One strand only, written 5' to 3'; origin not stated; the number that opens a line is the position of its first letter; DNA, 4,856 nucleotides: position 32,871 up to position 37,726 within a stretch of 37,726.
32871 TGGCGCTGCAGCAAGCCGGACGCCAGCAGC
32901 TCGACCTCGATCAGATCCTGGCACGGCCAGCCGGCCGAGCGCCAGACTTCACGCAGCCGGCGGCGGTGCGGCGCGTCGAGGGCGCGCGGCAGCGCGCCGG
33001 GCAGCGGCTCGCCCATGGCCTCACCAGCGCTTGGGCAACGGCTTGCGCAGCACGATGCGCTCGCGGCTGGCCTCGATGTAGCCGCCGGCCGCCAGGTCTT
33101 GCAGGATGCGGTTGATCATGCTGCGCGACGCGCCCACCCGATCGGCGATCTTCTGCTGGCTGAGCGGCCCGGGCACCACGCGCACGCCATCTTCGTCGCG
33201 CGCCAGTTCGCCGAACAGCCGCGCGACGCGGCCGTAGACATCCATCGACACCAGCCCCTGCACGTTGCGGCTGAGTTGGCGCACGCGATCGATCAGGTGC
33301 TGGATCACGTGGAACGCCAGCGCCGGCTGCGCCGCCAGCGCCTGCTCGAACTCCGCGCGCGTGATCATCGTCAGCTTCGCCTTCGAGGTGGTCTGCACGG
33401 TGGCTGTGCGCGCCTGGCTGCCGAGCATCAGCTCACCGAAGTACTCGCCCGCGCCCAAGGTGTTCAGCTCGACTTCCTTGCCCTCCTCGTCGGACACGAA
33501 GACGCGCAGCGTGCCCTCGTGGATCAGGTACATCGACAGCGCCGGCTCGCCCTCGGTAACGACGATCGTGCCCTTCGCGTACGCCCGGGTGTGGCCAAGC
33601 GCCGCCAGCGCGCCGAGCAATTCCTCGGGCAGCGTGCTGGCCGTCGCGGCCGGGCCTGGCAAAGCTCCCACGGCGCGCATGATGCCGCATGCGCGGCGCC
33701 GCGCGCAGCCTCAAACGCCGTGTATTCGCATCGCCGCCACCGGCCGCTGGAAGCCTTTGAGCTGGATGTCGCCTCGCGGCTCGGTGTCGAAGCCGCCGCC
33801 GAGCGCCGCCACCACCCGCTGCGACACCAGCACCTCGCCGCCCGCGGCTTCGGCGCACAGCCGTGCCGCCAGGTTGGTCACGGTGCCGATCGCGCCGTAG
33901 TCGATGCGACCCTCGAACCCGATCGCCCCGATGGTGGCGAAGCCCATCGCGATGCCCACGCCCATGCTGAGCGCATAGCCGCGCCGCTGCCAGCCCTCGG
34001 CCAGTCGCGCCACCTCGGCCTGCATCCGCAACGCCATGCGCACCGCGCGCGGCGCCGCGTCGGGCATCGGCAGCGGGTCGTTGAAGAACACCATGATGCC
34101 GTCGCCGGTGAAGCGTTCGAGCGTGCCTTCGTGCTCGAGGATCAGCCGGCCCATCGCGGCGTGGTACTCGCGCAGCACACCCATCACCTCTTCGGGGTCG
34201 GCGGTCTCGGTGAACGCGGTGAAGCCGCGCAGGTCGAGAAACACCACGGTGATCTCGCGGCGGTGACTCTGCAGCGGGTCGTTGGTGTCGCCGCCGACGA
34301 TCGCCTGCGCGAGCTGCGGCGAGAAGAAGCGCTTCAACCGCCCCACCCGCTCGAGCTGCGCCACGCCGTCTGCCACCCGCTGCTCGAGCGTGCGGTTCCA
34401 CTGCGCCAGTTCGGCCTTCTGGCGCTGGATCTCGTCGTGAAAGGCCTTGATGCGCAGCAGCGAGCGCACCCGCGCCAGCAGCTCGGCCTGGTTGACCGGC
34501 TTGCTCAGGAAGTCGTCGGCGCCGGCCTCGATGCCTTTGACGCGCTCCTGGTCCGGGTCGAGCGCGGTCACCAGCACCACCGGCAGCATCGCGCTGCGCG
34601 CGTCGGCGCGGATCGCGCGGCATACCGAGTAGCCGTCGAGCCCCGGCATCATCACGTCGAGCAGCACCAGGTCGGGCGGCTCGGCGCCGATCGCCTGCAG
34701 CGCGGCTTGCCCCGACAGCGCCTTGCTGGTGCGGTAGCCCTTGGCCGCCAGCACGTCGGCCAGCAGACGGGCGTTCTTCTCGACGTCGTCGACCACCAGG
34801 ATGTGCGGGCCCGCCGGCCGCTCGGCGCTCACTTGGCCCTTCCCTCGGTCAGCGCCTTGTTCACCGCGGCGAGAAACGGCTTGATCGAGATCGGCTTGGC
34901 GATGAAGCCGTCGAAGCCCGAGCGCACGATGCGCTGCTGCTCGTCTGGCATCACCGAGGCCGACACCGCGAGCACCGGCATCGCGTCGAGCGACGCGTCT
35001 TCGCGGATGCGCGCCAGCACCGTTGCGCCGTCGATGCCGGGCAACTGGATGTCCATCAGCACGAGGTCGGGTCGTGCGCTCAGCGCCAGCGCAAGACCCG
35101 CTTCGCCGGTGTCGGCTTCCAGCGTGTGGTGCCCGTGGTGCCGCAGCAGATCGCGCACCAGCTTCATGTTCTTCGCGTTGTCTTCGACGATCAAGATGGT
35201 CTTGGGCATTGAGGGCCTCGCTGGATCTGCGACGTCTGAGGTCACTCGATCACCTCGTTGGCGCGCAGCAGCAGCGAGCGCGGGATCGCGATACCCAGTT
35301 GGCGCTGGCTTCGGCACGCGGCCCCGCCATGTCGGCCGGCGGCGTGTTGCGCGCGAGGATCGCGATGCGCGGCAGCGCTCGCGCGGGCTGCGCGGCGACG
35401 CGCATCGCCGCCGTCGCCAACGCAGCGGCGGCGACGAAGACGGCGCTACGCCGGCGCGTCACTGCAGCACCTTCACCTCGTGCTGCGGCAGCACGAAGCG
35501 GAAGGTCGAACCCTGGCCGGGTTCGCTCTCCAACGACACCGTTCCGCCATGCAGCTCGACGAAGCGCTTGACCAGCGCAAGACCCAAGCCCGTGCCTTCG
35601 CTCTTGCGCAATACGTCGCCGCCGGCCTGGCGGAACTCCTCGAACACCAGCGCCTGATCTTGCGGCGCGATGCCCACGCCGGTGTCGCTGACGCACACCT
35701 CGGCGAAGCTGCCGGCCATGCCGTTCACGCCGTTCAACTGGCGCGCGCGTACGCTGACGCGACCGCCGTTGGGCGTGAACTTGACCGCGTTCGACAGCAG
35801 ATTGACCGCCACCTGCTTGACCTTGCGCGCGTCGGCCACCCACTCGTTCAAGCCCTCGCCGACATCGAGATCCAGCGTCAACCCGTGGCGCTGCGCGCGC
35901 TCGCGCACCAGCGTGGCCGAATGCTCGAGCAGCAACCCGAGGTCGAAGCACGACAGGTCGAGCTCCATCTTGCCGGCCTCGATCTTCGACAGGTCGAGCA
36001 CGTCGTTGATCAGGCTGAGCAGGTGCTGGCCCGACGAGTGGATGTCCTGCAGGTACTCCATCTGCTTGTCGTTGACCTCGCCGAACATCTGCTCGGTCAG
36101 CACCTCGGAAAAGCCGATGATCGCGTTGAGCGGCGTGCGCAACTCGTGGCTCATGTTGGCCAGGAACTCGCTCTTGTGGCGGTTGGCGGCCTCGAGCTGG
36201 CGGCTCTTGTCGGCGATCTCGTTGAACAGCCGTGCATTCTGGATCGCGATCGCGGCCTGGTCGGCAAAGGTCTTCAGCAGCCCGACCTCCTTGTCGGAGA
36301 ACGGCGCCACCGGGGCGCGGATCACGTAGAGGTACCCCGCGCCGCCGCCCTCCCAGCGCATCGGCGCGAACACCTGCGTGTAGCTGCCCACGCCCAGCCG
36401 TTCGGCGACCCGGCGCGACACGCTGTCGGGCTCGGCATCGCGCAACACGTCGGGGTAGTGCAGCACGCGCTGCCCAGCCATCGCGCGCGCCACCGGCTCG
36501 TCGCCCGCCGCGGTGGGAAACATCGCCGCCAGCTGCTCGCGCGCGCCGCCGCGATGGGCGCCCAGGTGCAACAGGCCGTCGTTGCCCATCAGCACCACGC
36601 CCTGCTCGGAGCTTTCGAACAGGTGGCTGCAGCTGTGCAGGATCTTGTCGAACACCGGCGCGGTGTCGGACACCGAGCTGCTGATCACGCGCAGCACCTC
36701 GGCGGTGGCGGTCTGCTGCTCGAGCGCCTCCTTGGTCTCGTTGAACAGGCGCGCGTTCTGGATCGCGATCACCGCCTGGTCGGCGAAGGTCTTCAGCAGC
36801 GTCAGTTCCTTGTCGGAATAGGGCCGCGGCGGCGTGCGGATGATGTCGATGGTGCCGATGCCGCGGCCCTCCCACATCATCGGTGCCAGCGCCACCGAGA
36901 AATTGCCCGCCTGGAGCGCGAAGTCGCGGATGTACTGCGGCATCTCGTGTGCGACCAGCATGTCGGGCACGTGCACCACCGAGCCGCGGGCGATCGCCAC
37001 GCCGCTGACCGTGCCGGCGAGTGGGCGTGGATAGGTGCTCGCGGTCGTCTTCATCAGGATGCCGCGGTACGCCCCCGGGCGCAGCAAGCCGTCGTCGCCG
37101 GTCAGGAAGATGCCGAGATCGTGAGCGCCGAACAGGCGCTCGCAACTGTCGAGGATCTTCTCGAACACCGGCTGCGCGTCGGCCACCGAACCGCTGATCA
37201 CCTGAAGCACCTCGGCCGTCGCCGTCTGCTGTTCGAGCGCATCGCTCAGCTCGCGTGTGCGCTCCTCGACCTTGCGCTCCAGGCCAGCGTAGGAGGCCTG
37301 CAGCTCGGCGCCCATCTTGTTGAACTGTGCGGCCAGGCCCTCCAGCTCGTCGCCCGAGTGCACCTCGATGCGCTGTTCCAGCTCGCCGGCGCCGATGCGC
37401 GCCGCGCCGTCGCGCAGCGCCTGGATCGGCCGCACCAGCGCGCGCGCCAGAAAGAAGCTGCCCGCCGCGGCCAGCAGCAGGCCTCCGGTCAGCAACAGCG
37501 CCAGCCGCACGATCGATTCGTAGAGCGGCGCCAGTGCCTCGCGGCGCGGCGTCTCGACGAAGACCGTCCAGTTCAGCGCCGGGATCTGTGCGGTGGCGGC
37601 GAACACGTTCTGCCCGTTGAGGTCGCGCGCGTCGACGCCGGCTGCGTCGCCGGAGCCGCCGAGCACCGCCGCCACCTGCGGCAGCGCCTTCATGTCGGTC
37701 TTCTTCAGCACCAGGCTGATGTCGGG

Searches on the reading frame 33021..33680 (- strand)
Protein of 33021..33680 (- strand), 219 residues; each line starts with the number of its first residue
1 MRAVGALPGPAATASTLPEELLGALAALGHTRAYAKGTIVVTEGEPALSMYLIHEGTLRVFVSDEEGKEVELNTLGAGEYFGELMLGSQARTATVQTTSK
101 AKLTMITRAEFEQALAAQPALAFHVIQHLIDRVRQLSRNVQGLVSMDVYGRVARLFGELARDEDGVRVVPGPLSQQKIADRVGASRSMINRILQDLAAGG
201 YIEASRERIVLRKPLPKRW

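Call 58: search_protein_families(library=pfam, proteins=[window:33021-33680:-], max_evalue=0.0001)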
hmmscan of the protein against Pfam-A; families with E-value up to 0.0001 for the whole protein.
window:33021-33680:- (219 aa): 6 families
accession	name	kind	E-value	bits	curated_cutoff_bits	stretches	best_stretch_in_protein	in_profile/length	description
PF00027.35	cNMP_binding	-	4.8e-21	75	27.5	1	32-116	2-87/89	Cyclic nucleotide-binding domain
PF13545.12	HTH_Crp_2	-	1.9e-12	47.4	27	1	150-213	1-63/70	Crp-like helix-turn-helix domain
PF13412.12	HTH_24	-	2.3e-05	24.3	21.9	1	172-203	17-48/48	Winged helix-turn-helix DNA-binding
PF00325.26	Crp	-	2.9e-05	24.1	21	0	172-201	2-31/32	Bacterial regulatory proteins, crp family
PF15977.11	HTH_46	-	3e-05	24.4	29.3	1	178-210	29-61/68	Winged helix-turn-helix DNA binding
PF12802.13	MarR_2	-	5.7e-05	23.6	27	0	170-205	18-53/61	MarR family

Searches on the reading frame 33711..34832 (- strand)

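Call 58: search_protein_families(library=pfam, proteins=[window:33711-34832:-], max_evalue=0.0001)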
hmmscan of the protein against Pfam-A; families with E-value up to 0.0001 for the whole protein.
window:33711-34832:- (373 aa): 2 families
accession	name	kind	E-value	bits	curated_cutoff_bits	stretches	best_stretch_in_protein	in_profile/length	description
PF00072.30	Response_reg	-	3.6e-28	98.4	30.2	1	11-123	1-111/111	Response regulator receiver domain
PF00211.25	Guanylate_cyc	-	2.8e-22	79.6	21.9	1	192-362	7-173/183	Adenylate and Guanylate cyclase catalytic domain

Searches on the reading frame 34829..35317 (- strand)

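Call 58: search_protein_families(library=pfam, proteins=[window:34829-35317:-], max_evalue=0.0001)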
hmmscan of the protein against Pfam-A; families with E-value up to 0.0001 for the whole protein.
window:34829-35317:- (162 aa): 1 family
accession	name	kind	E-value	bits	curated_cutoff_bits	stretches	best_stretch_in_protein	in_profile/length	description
PF00072.30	Response_reg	-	3.2e-24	85.7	30.2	1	41-152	1-110/111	Response regulator receiver domain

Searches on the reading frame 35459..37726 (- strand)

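Call 58: search_protein_families(library=pfam, proteins=[window:35459-37726:-], max_evalue=0.0001)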
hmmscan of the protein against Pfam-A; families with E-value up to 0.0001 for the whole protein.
window:35459-37726:- (755 aa): 7 families
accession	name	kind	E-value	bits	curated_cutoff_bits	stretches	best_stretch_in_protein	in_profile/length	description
PF02518.31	HATPase_c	-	1.1e-28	100.3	26.4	1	632-748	2-109/111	Histidine kinase-, DNA gyrase B-, and HSP90-like ATPase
PF00512.31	HisKA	-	1.6e-24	86.1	26.9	1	518-585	2-66/66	His Kinase A (phospho-acceptor) domain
PF01590.32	GAF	-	3.5e-24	86.3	22.4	2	184-322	2-133/133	GAF domain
PF13185.12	GAF_2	-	6.2e-22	78.7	28.6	2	184-323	4-136/136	GAF domain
PF00672.30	HAMP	-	9.2e-15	55.1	25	1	92-144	1-53/53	HAMP domain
PF13492.12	GAF_3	-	6.4e-09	36.8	27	0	190-324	8-129/129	GAF domain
PF11849.14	DUF3369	-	4.2e-06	27.6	27.2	0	472-504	136-168/168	Domain of unknown function (DUF3369)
